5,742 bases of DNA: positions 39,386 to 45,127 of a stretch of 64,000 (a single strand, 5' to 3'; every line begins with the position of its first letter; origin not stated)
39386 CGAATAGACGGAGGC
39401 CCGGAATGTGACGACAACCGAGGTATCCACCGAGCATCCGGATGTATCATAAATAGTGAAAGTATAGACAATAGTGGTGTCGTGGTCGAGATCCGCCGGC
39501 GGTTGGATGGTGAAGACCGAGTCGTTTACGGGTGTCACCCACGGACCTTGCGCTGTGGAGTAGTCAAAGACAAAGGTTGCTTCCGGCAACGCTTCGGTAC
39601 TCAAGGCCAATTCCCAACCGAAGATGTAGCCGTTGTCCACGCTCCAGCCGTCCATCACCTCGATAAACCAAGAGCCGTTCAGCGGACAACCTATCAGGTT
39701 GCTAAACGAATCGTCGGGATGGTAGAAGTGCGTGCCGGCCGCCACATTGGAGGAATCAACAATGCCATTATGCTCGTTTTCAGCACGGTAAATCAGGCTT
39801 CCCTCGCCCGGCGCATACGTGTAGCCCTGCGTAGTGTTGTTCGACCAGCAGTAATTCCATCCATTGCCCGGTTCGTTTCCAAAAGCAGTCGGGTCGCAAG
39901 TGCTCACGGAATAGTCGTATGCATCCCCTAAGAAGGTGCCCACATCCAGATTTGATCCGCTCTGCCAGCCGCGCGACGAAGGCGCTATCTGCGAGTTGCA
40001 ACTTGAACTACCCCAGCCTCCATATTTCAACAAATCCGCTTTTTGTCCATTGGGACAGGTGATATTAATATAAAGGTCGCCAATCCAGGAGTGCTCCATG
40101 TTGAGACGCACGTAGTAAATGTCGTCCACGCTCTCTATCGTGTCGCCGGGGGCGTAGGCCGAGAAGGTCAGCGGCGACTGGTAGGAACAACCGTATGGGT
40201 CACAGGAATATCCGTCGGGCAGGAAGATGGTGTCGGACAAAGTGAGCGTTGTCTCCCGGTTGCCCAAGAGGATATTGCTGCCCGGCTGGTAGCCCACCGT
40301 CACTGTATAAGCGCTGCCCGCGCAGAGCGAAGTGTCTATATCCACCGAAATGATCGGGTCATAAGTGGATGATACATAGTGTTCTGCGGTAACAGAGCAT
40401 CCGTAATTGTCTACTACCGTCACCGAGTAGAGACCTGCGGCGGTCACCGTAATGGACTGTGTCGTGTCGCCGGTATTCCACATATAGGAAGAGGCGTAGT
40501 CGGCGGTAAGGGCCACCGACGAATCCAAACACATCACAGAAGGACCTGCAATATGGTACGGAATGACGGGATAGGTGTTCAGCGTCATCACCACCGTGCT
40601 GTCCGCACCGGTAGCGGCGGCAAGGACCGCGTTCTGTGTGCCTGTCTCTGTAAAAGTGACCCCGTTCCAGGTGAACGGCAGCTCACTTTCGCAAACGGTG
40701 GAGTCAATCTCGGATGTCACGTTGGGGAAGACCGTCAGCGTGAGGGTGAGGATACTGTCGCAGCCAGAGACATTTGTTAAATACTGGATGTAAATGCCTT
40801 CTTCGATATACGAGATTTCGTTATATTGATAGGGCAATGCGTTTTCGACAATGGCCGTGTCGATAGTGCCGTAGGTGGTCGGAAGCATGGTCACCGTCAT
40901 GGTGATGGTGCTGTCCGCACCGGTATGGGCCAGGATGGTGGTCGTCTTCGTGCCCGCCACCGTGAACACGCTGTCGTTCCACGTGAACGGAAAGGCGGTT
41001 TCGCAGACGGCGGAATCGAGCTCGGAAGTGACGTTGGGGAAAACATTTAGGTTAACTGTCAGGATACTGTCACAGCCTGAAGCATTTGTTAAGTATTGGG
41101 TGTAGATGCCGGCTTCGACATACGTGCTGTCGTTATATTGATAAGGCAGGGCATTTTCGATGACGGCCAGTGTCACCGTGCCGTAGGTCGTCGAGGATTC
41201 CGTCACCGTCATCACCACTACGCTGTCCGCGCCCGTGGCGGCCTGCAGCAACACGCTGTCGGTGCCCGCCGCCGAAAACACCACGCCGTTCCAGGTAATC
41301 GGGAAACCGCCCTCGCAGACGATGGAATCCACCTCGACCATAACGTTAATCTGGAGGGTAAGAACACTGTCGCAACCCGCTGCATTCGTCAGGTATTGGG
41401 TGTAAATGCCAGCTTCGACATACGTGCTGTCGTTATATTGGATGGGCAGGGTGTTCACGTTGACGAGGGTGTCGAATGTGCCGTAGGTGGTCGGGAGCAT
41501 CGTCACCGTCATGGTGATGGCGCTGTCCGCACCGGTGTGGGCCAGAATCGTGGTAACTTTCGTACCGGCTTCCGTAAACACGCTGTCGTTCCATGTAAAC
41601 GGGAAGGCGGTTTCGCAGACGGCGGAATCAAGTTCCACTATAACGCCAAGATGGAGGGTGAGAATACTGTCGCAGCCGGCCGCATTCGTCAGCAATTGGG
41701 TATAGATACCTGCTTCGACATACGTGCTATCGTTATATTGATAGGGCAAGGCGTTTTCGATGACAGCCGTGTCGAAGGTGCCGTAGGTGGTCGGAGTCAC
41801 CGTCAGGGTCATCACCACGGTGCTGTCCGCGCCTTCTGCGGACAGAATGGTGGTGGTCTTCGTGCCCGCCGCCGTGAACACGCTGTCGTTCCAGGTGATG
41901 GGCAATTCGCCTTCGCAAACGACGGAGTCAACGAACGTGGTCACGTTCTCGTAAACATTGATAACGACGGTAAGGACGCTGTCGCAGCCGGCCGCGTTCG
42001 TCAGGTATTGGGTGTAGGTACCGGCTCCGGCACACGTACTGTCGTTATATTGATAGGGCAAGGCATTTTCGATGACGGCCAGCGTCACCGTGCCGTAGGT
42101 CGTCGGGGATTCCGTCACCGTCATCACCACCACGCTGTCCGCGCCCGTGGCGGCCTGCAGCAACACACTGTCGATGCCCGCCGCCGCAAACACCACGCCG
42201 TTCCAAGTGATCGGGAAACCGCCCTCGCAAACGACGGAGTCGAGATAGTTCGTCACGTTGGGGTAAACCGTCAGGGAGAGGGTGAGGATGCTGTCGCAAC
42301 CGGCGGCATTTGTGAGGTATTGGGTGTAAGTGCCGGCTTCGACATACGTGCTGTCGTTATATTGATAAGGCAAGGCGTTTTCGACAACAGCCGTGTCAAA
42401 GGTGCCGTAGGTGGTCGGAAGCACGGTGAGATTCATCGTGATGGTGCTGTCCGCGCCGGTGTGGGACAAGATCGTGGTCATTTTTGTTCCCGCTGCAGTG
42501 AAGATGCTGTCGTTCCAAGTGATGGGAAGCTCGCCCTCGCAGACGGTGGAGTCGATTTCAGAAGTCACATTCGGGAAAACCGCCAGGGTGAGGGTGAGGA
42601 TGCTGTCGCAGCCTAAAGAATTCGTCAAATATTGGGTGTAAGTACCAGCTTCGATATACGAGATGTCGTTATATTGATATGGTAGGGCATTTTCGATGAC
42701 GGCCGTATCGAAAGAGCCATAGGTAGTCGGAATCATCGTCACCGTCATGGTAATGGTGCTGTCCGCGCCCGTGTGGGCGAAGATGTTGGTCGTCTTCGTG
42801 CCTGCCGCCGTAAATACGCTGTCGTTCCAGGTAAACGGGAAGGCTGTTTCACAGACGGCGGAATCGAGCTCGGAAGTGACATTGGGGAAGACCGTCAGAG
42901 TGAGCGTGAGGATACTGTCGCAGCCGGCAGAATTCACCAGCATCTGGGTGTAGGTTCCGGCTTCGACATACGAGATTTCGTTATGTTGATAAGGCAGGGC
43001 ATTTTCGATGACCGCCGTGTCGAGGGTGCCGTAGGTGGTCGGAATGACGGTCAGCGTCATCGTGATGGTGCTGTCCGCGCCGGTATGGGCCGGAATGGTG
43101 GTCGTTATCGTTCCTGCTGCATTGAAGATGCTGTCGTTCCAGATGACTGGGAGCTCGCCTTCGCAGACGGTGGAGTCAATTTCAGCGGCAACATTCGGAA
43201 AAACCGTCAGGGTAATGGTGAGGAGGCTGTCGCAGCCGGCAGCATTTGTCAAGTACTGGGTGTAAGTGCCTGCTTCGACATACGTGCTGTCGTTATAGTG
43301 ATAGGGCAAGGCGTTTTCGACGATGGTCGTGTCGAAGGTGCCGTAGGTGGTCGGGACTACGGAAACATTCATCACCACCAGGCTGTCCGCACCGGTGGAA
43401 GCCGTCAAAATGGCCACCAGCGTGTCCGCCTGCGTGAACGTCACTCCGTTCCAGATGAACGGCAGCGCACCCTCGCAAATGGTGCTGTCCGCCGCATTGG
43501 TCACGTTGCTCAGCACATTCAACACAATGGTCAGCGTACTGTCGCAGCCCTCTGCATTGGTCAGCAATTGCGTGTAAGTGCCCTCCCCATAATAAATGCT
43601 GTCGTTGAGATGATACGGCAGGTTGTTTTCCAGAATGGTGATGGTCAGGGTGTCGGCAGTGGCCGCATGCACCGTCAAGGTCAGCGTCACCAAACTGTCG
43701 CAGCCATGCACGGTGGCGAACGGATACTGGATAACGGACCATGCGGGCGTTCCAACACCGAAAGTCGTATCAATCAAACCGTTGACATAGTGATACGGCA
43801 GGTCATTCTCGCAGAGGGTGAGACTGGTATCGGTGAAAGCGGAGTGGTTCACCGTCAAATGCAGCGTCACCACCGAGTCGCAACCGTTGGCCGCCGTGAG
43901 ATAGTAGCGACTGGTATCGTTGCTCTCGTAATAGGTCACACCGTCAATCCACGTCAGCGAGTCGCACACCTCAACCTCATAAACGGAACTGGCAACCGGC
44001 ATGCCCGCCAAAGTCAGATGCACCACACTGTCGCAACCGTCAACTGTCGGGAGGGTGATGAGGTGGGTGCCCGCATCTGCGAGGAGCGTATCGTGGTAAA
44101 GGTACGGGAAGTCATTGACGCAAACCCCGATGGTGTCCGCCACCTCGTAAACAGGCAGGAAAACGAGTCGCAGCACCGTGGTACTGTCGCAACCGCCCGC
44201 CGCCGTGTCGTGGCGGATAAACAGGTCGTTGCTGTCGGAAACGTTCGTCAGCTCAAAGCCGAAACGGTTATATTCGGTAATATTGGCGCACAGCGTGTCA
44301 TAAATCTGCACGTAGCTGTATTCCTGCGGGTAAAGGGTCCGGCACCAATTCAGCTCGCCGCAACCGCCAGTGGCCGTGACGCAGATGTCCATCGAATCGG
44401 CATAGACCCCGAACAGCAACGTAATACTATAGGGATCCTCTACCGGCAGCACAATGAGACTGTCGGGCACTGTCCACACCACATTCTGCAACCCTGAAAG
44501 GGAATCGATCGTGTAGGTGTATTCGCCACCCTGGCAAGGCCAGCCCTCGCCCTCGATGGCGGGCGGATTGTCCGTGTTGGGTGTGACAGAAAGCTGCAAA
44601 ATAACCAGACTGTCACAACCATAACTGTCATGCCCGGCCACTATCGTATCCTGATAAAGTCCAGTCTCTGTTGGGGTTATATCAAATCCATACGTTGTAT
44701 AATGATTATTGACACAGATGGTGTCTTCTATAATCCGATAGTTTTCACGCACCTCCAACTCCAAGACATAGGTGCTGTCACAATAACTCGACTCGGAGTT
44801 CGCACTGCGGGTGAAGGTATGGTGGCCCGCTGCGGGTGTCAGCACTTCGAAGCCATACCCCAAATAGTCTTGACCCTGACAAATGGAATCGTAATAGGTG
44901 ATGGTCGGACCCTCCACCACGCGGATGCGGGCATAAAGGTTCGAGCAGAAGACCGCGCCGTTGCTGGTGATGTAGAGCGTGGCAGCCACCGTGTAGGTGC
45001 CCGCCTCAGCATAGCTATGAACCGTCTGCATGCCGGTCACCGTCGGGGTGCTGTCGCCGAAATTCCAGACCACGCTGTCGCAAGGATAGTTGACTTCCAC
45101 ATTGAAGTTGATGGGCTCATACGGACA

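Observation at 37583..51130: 13.5-kb gene for a 4,515-aa mosaic T9SS type-B surface protein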

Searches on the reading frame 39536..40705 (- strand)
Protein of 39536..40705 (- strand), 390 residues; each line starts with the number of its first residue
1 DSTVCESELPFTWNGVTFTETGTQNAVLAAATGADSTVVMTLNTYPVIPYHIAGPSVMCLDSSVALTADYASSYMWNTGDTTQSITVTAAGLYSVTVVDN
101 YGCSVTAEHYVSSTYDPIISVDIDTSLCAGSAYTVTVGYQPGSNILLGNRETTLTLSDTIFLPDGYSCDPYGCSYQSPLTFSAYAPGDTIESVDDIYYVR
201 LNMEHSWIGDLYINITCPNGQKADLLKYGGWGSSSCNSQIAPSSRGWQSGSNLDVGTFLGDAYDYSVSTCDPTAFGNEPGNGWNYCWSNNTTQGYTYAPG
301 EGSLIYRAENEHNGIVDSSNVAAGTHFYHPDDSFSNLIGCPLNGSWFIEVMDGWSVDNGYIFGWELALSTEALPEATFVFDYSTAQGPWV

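Call 14: find_homologous_proteins(query=window:39536-40705:-, max_evalue=0.00001)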
Query window:39536-40705:- (390 aa): 156 proteins with E <= 0.00001 among 6329 candidates; the best 120 are listed.
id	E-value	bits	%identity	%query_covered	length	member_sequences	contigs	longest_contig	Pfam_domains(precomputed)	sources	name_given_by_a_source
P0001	7.6e-108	379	51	90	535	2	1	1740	PF01483.28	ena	-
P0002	2.3e-99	351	59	68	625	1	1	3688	PF13585.13,PF01483.28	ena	-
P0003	2.9e-97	345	56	68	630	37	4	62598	PF13585.13,PF01483.28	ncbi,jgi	jgi:gliding motility-associated-like protein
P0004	3.1e-97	344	58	69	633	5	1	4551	PF13585.13,PF01483.28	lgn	-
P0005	8.2e-95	336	54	69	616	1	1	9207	PF13585.13,PF01483.28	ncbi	-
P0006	1.6e-94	336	56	69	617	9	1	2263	PF13585.13,PF01483.28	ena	-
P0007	3.8e-94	334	58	66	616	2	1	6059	PF13585.13,PF01483.28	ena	-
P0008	5.0e-94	334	57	66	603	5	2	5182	PF13585.13,PF01483.28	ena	-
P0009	7.1e-94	333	58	66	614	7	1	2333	PF13585.13,PF01483.28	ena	-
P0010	7.5e-94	333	51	76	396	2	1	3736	PF01483.28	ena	-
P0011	1.7e-93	332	56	69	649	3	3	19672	PF13585.13,PF01483.28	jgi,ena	-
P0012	2.4e-93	332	56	66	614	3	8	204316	PF13585.13,PF01483.28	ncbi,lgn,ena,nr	ncbi:MAG: gliding motility-associated C-terminal domain-containing protein [Bacteroidales bacterium]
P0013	5.5e-93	330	53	70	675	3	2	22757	PF13585.13,PF01483.28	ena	-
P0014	6.1e-93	330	54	69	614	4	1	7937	PF13585.13,PF01483.28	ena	-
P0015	6.6e-93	330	54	67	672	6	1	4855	PF13585.13,PF01483.28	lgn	-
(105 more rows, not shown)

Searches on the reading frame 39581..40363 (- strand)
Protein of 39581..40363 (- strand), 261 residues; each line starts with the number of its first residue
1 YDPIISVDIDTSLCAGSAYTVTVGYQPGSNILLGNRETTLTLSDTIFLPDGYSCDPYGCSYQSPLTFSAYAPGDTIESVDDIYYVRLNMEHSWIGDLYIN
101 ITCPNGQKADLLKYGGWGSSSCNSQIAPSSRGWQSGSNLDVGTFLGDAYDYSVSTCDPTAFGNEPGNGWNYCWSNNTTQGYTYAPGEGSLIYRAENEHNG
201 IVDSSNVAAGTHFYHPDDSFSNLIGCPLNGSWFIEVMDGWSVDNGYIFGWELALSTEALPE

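Call 49: search_protein_families(library=pfam, proteins=[window:39581-40363:-], max_evalue=1)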
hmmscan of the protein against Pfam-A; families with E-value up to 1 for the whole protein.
window:39581-40363:- (261 aa): 1 family
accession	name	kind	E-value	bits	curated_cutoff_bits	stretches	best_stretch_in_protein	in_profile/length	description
PF01483.27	P_proprotein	-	2.4e-08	34.4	21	2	85-113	6-34/86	Proprotein convertase P-domain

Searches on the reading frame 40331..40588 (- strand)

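Call 49: search_protein_families(library=pfam, proteins=[window:40331-40588:-], max_evalue=1)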
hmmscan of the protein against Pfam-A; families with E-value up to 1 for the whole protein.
window:40331-40588:- (86 aa): 2 families
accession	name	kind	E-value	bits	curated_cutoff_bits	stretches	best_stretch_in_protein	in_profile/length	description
PF00801.26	PKD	-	0.065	13.7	23.5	1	17-59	9-64/80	PKD domain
PF19408.5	PKD_6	-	0.079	13.7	25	1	9-70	4-78/82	PKD-like domain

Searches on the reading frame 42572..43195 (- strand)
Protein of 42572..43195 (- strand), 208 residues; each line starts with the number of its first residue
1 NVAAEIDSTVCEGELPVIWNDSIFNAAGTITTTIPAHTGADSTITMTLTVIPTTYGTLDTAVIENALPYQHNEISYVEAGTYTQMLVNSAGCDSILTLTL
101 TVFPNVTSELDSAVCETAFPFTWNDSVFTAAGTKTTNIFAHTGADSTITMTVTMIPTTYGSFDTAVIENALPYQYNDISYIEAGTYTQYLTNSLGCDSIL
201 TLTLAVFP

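Call 35: search_protein_representatives(protein=window:42572-43195:-)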
Query: 208 residues. Proteins with E-value up to 0.001 (for the whole library): 13690; up to 1e-10: 7567; up to 1e-30: 2383. The best 150 are listed.
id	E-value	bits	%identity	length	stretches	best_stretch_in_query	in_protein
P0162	0.0e+00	2173.9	36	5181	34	1-206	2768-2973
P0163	0.0e+00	1942.2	58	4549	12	1-205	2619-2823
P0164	0.0e+00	1316.1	43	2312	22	6-206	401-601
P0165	0.0e+00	1217.4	42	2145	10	1-208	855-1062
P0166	0.0e+00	1183.2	55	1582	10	6-187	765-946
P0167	0.0e+00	1170.5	42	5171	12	9-208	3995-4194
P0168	0.0e+00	1160.8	39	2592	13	6-208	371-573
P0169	0.0e+00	1141.9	34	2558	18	4-206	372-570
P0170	0.0e+00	1068.0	48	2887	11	2-206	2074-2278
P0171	0.0e+00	1035.8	35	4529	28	68-208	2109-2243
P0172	0.0e+00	1035.0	43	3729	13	1-204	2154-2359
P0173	0.0e+00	1018.7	36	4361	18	7-206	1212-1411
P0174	0.0e+00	999.3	40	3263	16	3-203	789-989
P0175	2.6e-295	986.5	39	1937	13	7-208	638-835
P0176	2.2e-292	977.0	46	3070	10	1-206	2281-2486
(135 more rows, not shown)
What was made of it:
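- Relatives of the stalk unit occur in about 13,700 protein clusters, many of 2,000-6,300 aa (call 35).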

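Call 36: search_protein_families(library=pfam, proteins=[P0163, P0164, P0165], max_evalue=0.01)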
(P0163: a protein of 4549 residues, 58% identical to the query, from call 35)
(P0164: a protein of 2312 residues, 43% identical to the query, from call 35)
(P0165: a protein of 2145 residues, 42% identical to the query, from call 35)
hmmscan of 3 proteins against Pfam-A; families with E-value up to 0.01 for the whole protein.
P0163 (4549 aa): 5 families
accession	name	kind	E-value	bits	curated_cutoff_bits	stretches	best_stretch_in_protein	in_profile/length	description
PF17517.7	IgGFc_binding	-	9e-58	196.3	25.6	1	1656-1946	5-297/297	IgGFc binding protein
PF13585.12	CHU_C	-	3.3e-13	50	27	1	4461-4536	3-76/86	CHU_C Type IX secretion signal domain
PF19408.5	PKD_6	-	4e-08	33.9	25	1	2170-2242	3-74/82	PKD-like domain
PF13573.12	SprB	-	4.3e-07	29.9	28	1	4105-4138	3-36/37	SprB repeat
PF18911.6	PKD_4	-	7.2e-06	26.4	27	1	1985-2034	15-67/85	PKD domain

P0164 (2312 aa): 2 families
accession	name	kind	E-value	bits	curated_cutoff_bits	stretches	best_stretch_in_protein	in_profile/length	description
PF13585.12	CHU_C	-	4.4e-21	75.2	27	1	2229-2310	2-86/86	CHU_C Type IX secretion signal domain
PF04376.19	ATE_N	-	1.9e-05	25.3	27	0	2073-2092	38-57/72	Arginine-tRNA-protein transferase, N terminus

P0165 (2145 aa): 3 families
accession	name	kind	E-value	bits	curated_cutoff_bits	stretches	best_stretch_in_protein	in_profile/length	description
PF13585.12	CHU_C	-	4.9e-15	55.9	27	1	2057-2130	3-74/86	CHU_C Type IX secretion signal domain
PF01483.27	P_proprotein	-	3.2e-10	40.4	21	1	234-268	6-43/86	Proprotein convertase P-domain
PF13573.12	SprB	-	2.2e-09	37.2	28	1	1642-1671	3-32/37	SprB repeat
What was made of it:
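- The three I scanned with Pfam (P0163, P0164, P0165) all end in CHU_C (call 36).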

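Call 61: find_encoding_contigs(protein=P0163, flank=10000, max_places=3)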
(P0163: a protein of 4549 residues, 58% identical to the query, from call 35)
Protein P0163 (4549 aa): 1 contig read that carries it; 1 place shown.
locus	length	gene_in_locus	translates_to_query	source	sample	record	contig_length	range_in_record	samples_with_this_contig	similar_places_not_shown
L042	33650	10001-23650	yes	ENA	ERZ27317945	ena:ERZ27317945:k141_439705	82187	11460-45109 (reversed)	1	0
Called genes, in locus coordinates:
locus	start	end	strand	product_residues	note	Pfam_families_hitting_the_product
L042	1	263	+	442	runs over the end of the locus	PF01225:Mur_ligase, PF08245:Mur_ligase_M, PF02875:Mur_ligase_C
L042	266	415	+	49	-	-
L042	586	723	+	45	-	-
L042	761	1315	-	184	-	PF02525:Flavodoxin_2, PF03358:FMN_red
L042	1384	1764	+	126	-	PF01219:DAGK_prokar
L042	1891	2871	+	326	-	PF00892:EamA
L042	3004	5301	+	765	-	PF09603:Fib_succ_major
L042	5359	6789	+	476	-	PF09603:Fib_succ_major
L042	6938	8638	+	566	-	PF13229:Beta_helix (weak), PF09603:Fib_succ_major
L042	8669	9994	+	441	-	PF09603:Fib_succ_major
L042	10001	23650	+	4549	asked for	PF17517:IgGFc_binding, PF18911:PKD_4 (weak), PF19408:PKD_6, PF13573:SprB (weak), PF13585:CHU_C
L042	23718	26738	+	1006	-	PF17678:Glyco_hydro_92N, PF07971:Glyco_hydro_92, PF13287:Fn3_assoc, PF13290:CHB_HEX_C_1, PF00754:F5_F8_type_C (weak)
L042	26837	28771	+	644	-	PF02824:TGS, PF07973:tRNA_SAD, PF00587:tRNA-synt_2b, PF03129:HGTP_anticodon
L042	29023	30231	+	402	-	PF00465:Fe-ADH, PF13685:Fe-ADH_2, PF25137:ADH_Fe_C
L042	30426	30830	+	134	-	-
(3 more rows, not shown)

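Call 86: find_encoding_contigs(protein=P0165, flank=6000, max_places=2)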
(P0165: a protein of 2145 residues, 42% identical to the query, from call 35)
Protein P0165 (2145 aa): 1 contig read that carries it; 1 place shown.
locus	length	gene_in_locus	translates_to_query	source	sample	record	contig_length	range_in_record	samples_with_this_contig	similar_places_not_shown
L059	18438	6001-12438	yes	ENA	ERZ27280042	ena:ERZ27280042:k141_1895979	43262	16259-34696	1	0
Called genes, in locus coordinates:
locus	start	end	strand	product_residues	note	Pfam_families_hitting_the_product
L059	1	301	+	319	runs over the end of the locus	PF02881:SRP54_N, PF00448:SRP54, PF13401:AAA_22 (weak), PF13604:AAA_30 (weak)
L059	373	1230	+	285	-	PF02401:LYTB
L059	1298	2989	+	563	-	PF02690:Na_Pi_cotrans, PF01895:PhoU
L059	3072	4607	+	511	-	PF02142:MGS, PF01808:AICARFT_IMPCHas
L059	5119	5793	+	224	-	PF03167:UDG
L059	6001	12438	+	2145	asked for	PF01483:P_proprotein (faint), PF13573:SprB, PF13585:CHU_C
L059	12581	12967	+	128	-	PF14262:Cthe_2159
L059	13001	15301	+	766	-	PF00912:Transgly, PF28500:PBP_middle, PF00905:Transpeptidase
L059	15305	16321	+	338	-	PF03537:Glyco_hydro_114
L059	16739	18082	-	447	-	PF13173:AAA_14, PF13635:DUF4143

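Call 87: find_encoding_contigs(protein=P0164, flank=6000, max_places=2)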
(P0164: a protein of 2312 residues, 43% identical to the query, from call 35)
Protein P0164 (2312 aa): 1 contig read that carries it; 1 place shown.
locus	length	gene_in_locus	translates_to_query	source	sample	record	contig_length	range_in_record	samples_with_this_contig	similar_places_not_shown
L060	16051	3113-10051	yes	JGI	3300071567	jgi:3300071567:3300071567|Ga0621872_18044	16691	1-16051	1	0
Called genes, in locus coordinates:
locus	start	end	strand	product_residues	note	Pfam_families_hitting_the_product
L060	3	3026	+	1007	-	?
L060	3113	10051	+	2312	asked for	PF13585:CHU_C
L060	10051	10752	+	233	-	PF18912:DZR_2 (faint), PF00156:Pribosyltran (weak)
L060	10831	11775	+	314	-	PF05138:PaaA_PaaC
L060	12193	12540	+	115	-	PF06243:PaaB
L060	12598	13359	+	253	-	PF05138:PaaA_PaaC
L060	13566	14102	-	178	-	-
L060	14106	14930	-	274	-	PF04085:MreC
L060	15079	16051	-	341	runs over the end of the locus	PF00022:Actin (faint), PF06723:MreB_Mbl, PF00012:HSP70, PF14450:FtsA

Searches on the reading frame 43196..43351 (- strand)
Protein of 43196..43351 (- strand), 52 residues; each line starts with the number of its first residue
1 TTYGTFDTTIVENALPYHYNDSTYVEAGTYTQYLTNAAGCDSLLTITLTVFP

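Call 25: search_solved_structures(query=A1, max_evalue=1)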
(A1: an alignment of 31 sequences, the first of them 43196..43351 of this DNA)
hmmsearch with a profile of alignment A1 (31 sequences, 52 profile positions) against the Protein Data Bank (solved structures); distinct sequences matched with E-value up to 1: 7.
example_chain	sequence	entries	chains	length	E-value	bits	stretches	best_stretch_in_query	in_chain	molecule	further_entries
2i0s_A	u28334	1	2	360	0.5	13.7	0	9-44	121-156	Aromatic amine dehydrogenase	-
2hxc_A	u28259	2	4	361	0.5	13.7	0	9-44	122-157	Aromatic amine dehydrogenase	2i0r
2agl_A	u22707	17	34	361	0.5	13.7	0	9-44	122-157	Aromatic amine dehydrogenase | Aromatic amine dehydrogenase; chain A, B | AROMATIC AMINE DEHYDROGENASE ALPHA SUBUNIT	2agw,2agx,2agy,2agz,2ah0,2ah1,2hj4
2q7q_A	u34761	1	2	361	0.5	13.7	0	9-44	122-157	Aralkylamine dehydrogenase heavy chain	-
2hkm_A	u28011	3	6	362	0.51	13.7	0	9-44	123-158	Aromatic amine dehydrogenase | Aromatic amine dehydrogenase, large subunit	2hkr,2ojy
2h3x_A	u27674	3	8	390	0.58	13.5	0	9-44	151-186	Aromatic Amine Dehydrogenase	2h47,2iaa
7txj_a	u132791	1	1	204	0.71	13.2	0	1-31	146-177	MCP2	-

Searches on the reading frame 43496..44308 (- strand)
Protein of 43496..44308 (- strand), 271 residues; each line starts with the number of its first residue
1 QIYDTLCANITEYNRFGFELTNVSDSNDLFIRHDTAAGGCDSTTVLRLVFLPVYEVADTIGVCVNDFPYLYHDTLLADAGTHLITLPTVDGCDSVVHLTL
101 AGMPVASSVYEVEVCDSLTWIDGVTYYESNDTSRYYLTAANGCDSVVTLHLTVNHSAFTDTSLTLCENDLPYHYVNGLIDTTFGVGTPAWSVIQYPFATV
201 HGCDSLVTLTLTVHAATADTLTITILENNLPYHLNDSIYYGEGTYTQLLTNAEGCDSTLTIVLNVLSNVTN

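Call 49: search_protein_families(library=pfam, proteins=[window:43496-44308:-], max_evalue=1)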
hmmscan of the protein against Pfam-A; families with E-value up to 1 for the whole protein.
window:43496-44308:- (271 aa): 1 family
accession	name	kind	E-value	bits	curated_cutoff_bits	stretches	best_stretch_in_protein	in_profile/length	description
PF12239.13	DUF3605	-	0.093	13.4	23.6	0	54-73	63-82/154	Protein of unknown function (DUF3605)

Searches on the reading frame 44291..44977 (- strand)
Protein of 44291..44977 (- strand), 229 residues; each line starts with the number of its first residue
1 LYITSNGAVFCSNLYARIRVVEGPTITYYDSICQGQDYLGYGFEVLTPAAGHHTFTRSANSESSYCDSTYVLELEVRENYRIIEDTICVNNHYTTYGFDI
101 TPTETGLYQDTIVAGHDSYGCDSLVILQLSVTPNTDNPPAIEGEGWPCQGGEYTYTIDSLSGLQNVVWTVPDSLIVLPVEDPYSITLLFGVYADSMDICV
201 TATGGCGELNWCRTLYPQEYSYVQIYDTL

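Call 49: search_protein_families(library=pfam, proteins=[window:44291-44977:-], max_evalue=1)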
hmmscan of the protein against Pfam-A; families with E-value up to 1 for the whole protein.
window:44291-44977:- (229 aa): 1 family
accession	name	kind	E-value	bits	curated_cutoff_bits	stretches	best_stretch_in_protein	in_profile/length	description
PF19408.5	PKD_6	-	6.2e-08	33.3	25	1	136-208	3-74/82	PKD-like domain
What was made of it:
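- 44354..44572 (-): PKD_6 (Bacteroidota PKD-like) domain, aa 2187-2259. call 49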
